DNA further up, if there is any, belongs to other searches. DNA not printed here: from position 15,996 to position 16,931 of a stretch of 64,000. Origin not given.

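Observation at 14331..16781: VirB4-like ATPase apparently split into a 212-aa N-domain gene and a 602-aa ATPase gene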

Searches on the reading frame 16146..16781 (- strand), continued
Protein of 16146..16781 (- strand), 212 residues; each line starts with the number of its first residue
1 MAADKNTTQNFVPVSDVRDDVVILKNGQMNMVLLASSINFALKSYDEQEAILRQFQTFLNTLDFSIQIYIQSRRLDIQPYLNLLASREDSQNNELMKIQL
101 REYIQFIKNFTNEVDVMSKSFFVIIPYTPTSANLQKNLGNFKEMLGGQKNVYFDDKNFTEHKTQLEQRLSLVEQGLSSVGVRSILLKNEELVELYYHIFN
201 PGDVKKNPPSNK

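Call 34: predict_structure(alignment_id=A1)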
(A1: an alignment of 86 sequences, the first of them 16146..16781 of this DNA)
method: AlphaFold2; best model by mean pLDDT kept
length: 212 residues; sequences in the alignment: 86
mean_pLDDT: 89.6   pTM: 0.80
mean pLDDT of the five models: 89.6, 89.7, 89.4, 88.6, 87.3
residues with pLDDT >= 90: 152; 70-90: 35; 50-70: 23; < 50: 2
segments of 3 or more residues with pLDDT < 50: none
pLDDT, mean of each block of 10 residues (from residue 1): 64 93 95 95 97 97 97 92 98 98 97 91 96 59 67 90 98 97 97 92 80 55
secondary structure, 60 per line:
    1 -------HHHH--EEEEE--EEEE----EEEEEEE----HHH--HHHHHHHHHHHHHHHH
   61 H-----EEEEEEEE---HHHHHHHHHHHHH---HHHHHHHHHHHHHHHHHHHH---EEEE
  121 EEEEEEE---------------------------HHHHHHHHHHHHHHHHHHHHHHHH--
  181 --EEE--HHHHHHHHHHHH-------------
elements in order: H8-11 E14-18 E21-24 E29-35 H45-61 E67-74 H78-90 H94-113 E117-127 H155-178 E183-185 H188-199

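Call 36: fold_search(model_id=the predicted structure, library=pdb)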
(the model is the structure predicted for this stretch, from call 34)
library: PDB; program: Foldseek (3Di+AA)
matches with E <= 10: 337; with E <= 0.001: 7
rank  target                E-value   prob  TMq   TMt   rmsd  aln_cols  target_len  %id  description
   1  8rtd_h                1.1e-04  1.00  0.46  0.23   6.3       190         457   16  Stalk-Arches-IMC structure from the fully-assembled R388 type IV secretion system determined by cryo-EM. (released 2024-06-19)
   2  8rtd_P                3.5e-04  1.00  0.48  0.15   6.1       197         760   16  Stalk-Arches-IMC structure from the fully-assembled R388 type IV secretion system determined by cryo-EM. (released 2024-06-19)
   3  8rtb_B                3.7e-04  1.00  0.47  0.17   6.3       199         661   16  Extended inner membrane complex (IMC) protomer structure (TrwM/VirB3-TrwK/VirB4-TrwI/VirB6-TrwG/VirB8-TrwE/VirB10) fro (released 2024-06-19)
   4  8rtb_A                5.1e-04  1.00  0.58  0.19   5.2       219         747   14  Extended inner membrane complex (IMC) protomer structure (TrwM/VirB3-TrwK/VirB4-TrwI/VirB6-TrwG/VirB8-TrwE/VirB10) fro (released 2024-06-19)
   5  8rtd_O                5.1e-04  1.00  0.58  0.18   5.2       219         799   14  Stalk-Arches-IMC structure from the fully-assembled R388 type IV secretion system determined by cryo-EM. (released 2024-06-19)
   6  8rtd_T                5.1e-04  1.00  0.58  0.18   5.2       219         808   14  Stalk-Arches-IMC structure from the fully-assembled R388 type IV secretion system determined by cryo-EM. (released 2024-06-19)
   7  8rtd_V                5.8e-04  1.00  0.48  0.16   5.9       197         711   15  Stalk-Arches-IMC structure from the fully-assembled R388 type IV secretion system determined by cryo-EM. (released 2024-06-19)
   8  7o41_A                1.0e-03  1.00  0.49  0.17   5.9       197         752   14  Hexameric composite model of the Inner Membrane Complex (IMC) with the Arches from the fully-assembled R388 type IV se (released 2022-06-22)
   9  7o41_B                1.1e-03  1.00  0.51  0.18   6.4       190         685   14  Hexameric composite model of the Inner Membrane Complex (IMC) with the Arches from the fully-assembled R388 type IV se (released 2022-06-22)
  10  7o42_A                1.4e-03  1.00  0.41  0.12   7.0       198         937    8  TrwK/VirB4unbound trimer of dimers complex (with Hcp1) from the R388 type IV secretion system determined by cryo-EM. (released 2022-06-22)
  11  7o43_B                2.8e-03  1.00  0.56  0.17   7.6       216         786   14  TrwK/VirB4unbound dimer complex from R388 type IV secretion system determined by cryo-EM. (released 2022-06-22)
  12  8rtd_g                5.5e-03  1.00  0.54  0.17   6.3       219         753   13  Stalk-Arches-IMC structure from the fully-assembled R388 type IV secretion system determined by cryo-EM. (released 2024-06-19)
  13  7o42_E                8.6e-03  1.00  0.51  0.13   7.3       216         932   15  TrwK/VirB4unbound trimer of dimers complex (with Hcp1) from the R388 type IV secretion system determined by cryo-EM. (released 2022-06-22)
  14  7o43_A                9.1e-03  1.00  0.51  0.15   6.9       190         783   13  TrwK/VirB4unbound dimer complex from R388 type IV secretion system determined by cryo-EM. (released 2022-06-22)
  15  8phu_PK               7.7e-02  0.10  0.15  0.10  29.7       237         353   12  Asymmetric structure of the portal-containing cap of the Borrelia bacteriophage BB1 procapsid (released 2023-07-19)
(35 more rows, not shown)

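Call 38: search_protein_families(library=ncbifam, alignment_id=A1, max_evalue=0.01)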
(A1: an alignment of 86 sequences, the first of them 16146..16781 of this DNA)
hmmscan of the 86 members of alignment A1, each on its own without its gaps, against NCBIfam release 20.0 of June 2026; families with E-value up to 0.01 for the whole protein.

A. member 1, window:16146-16781:- (212 aa): 3 families
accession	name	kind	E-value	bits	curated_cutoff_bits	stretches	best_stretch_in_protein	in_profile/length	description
NF045975.1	VirB4_plasma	equivalog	2.4e-13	48.7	590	1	4-145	100-252/894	Mbov_0397 family ICE element conjugal transfer ATPase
NF041427.1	TrsD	subfamily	1.5e-05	24.9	200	1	4-128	11-145/201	TrsD/TraD family conjugative transfer protein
NF045971.1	conju_CD1110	equivalog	0.0024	16.2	325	1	9-126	2-120/752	VirB4-like conjugal transfer ATPase, CD1110 family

B. families by the number of members that match (of 86 scanned): 12 families
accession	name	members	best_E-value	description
NF045975.1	VirB4_plasma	86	7.3e-15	Mbov_0397 family ICE element conjugal transfer ATPase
NF041427.1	TrsD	83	8.5e-13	TrsD/TraD family conjugative transfer protein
NF045971.1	conju_CD1110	72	7.7e-10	VirB4-like conjugal transfer ATPase, CD1110 family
TIGR00929.1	VirB4_CagE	42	2.2e-11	VirB4 family type IV secretion/conjugal transfer ATPase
NF042935.1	SCO6880_fam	15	1.3e-05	SCO6880 family protein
NF010427.0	PRK13853.1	8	0.0022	type IV secretion system protein VirB4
NF041017.1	DNA_import_CedB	3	0.00034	DNA import protein CedB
NF046075.1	UpsF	1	0.0012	membrane pilin protein UpsF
NF005609.0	PRK07360.1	1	0.0015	7,8-didemethyl-8-hydroxy-5-deazariboflavin synthase subunit CofH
NF010466.0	PRK13891.1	1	0.0046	conjugal transfer protein TrbE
TIGR01231.1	lacC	1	0.0067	tagatose-6-phosphate kinase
TIGR01662.1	HAD-SF-IIIA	1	0.0087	HAD-IIIA family hydrolase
